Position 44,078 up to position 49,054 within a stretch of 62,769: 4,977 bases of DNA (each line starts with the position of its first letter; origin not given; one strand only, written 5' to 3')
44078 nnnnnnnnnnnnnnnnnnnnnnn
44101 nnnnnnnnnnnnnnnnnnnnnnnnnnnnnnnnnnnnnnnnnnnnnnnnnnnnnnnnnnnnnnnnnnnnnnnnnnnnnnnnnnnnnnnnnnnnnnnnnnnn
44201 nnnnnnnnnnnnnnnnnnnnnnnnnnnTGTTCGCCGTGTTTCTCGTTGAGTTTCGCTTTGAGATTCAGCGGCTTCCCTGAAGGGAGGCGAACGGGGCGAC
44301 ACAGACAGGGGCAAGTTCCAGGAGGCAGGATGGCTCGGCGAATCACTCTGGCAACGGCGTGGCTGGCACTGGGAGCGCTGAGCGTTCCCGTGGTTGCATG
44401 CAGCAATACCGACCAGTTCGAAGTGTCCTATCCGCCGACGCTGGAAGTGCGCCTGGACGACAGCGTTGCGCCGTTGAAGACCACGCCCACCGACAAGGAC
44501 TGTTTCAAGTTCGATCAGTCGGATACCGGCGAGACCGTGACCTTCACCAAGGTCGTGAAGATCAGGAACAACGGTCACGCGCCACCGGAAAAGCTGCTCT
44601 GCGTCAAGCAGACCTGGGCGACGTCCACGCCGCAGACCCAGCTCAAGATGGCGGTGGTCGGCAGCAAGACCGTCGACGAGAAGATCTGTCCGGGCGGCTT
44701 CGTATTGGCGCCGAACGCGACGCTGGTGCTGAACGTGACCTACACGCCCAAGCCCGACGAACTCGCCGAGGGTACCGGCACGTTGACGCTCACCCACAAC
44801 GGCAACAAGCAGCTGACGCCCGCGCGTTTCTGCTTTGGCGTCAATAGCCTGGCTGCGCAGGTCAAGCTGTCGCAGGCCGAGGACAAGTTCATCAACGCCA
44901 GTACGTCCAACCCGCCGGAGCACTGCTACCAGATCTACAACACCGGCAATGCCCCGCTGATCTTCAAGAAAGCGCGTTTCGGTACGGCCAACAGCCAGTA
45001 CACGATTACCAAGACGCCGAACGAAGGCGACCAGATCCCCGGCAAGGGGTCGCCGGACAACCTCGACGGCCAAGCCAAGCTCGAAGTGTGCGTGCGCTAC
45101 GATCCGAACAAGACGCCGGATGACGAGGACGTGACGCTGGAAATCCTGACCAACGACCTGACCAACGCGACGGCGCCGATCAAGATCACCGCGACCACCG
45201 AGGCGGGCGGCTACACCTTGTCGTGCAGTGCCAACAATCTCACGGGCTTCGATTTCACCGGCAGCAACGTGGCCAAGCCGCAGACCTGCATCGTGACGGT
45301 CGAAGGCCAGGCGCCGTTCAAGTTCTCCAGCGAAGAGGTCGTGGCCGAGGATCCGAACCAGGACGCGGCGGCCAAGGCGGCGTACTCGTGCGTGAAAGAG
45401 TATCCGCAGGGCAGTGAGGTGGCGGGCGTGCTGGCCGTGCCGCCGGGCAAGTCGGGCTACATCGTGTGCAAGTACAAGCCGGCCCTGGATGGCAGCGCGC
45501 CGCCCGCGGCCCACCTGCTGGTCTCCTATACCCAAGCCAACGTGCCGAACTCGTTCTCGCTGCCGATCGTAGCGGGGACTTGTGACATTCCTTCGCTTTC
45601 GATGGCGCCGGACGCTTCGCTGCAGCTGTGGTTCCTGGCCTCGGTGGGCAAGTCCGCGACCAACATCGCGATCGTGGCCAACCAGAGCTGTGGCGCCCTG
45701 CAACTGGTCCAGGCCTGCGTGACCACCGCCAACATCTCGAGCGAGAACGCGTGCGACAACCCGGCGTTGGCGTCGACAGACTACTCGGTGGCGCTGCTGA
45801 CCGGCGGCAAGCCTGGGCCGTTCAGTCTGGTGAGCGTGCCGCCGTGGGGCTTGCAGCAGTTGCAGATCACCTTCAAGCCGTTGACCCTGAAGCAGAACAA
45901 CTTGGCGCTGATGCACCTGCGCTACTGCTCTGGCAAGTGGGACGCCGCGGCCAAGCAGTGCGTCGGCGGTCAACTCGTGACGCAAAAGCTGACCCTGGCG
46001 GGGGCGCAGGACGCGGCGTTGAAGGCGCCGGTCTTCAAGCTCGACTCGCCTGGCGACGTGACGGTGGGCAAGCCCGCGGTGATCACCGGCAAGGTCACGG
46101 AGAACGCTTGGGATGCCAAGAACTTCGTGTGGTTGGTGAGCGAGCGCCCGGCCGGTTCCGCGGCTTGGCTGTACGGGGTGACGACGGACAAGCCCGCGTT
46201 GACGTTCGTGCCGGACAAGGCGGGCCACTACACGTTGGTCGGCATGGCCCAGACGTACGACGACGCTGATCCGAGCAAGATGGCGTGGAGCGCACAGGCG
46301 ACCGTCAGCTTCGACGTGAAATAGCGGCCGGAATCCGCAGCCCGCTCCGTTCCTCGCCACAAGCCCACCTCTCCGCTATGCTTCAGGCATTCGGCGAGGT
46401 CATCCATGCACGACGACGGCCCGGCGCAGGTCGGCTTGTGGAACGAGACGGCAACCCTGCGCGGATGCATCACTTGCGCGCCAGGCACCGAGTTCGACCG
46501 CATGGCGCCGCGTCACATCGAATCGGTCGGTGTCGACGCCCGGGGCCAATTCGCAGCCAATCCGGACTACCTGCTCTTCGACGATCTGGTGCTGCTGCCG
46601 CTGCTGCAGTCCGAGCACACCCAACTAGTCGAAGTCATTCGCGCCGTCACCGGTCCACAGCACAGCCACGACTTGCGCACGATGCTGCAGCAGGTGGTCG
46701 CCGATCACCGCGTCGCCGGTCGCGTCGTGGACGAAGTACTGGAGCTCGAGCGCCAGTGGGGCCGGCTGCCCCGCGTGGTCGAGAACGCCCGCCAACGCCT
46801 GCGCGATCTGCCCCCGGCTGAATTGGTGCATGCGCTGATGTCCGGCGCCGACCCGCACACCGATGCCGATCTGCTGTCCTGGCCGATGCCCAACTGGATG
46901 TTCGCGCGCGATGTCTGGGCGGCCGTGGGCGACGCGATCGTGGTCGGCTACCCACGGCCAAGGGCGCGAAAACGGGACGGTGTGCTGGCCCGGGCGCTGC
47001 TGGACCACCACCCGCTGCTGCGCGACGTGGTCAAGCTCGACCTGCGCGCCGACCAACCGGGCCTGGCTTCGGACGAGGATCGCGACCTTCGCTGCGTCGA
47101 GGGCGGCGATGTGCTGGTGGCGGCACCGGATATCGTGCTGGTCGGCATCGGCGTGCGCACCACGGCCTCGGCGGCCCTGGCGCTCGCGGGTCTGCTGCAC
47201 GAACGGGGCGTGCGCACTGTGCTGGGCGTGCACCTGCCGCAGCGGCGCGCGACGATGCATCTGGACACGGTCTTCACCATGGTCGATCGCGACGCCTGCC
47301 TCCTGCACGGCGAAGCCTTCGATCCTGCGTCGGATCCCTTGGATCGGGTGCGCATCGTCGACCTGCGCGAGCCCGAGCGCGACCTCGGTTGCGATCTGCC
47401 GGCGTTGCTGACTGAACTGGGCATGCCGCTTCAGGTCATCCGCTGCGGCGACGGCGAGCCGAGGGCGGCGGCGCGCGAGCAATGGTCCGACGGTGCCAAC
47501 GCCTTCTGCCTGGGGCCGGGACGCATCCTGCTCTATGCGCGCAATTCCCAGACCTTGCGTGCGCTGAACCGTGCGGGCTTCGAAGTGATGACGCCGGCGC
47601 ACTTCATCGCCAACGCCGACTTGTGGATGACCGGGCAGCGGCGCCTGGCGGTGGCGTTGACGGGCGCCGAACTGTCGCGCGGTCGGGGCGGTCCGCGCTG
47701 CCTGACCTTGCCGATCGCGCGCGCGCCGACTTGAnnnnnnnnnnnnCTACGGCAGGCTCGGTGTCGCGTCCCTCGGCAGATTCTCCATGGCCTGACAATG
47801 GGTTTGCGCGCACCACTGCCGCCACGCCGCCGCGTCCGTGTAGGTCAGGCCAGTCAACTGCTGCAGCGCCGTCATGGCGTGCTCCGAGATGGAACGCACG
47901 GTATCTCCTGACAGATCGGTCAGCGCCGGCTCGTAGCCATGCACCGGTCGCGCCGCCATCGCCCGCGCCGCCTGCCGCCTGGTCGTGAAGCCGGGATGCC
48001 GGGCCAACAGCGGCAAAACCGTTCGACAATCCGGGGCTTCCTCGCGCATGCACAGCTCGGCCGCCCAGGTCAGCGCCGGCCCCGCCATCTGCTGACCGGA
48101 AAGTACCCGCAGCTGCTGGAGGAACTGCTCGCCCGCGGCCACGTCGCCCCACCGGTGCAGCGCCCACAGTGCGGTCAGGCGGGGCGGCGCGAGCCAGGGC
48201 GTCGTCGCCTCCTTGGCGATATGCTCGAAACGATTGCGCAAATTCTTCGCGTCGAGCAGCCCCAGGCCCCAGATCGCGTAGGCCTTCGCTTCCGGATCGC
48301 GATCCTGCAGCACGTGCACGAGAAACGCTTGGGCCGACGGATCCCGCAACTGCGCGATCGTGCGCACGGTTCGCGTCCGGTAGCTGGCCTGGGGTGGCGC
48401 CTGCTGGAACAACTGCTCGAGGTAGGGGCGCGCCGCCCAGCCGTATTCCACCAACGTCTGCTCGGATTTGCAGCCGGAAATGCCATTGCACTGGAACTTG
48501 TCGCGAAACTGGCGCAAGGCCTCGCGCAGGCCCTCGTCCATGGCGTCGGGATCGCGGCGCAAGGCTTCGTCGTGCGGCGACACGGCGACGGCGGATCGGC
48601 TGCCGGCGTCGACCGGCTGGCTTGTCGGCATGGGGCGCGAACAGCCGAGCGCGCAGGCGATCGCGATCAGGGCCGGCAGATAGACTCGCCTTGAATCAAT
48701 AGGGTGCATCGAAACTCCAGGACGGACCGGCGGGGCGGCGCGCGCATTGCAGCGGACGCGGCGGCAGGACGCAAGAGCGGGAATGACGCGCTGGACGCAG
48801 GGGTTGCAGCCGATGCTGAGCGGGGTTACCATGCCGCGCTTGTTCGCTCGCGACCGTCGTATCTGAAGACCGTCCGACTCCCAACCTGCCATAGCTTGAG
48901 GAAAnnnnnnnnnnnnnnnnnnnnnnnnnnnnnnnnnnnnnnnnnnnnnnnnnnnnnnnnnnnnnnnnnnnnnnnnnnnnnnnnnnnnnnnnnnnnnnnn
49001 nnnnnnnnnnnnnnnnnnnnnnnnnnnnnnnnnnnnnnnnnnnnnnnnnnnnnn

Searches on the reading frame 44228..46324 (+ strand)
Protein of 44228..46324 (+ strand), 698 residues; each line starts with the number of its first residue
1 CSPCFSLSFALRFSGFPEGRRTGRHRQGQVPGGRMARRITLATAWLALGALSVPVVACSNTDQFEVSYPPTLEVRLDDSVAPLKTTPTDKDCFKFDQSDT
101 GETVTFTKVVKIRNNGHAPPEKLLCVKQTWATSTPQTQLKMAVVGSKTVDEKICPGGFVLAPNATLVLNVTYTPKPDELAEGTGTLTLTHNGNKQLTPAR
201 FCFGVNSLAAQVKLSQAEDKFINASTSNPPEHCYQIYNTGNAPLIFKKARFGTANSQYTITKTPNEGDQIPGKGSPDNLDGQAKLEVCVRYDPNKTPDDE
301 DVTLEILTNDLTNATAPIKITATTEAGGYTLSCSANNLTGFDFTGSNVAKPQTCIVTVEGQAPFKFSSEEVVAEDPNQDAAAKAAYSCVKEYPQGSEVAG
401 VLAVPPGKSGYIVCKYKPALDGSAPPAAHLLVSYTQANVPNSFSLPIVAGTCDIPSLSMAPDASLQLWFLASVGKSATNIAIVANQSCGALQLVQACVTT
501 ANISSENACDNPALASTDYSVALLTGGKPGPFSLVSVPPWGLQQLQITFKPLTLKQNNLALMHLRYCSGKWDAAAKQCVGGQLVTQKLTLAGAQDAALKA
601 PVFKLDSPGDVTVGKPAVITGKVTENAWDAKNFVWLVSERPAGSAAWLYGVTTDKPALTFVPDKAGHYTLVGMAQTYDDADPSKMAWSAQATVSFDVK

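Call 64: search_protein_families(library=pfam, proteins=[window:44228-46324:+], max_evalue=0.001)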
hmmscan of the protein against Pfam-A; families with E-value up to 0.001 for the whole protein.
window:44228-46324:+ (698 aa): 2 families
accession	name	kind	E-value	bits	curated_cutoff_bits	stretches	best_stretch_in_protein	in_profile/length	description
PF15780.11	ASH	-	4.8e-06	27.1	27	0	155-193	57-93/98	Abnormal spindle-like microcephaly-assoc'd, ASPM-SPD-2-Hydin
PF07610.17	DUF1573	-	0.00018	21.9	26.1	0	219-265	8-54/98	Protein of unknown function (DUF1573)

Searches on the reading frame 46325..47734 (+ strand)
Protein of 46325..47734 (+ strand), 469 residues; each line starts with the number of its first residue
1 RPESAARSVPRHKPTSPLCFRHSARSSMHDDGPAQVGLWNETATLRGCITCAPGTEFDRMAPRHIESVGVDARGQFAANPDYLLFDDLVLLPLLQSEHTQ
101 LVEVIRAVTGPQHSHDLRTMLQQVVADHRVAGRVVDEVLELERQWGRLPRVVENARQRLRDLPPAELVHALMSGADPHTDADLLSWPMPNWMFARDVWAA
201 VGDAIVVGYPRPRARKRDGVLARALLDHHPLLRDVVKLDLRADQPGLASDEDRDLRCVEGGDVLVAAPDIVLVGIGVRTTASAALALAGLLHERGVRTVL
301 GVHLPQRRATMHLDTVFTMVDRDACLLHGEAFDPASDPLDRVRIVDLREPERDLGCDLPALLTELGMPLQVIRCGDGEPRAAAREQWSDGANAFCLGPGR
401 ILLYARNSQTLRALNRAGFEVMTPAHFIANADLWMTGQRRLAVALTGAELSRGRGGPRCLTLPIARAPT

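Call 64: search_protein_families(library=pfam, proteins=[window:46325-47734:+], max_evalue=0.001)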
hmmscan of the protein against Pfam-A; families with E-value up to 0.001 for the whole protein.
window:46325-47734:+ (469 aa): 1 family
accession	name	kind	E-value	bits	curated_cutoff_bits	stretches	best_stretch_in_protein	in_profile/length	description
PF02274.22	ADI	-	8.2e-55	186.8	22.8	1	82-466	2-377/377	Arginine deiminase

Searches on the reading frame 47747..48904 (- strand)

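Call 64: search_protein_families(library=pfam, proteins=[window:47747-48904:-], max_evalue=0.001)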
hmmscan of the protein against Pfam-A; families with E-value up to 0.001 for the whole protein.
window:47747-48904:- (385 aa): 1 family
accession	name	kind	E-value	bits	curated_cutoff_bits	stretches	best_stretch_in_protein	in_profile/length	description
PF13646.12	HEAT_2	-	7.4e-10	39.4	27.7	1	167-224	6-65/88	HEAT repeats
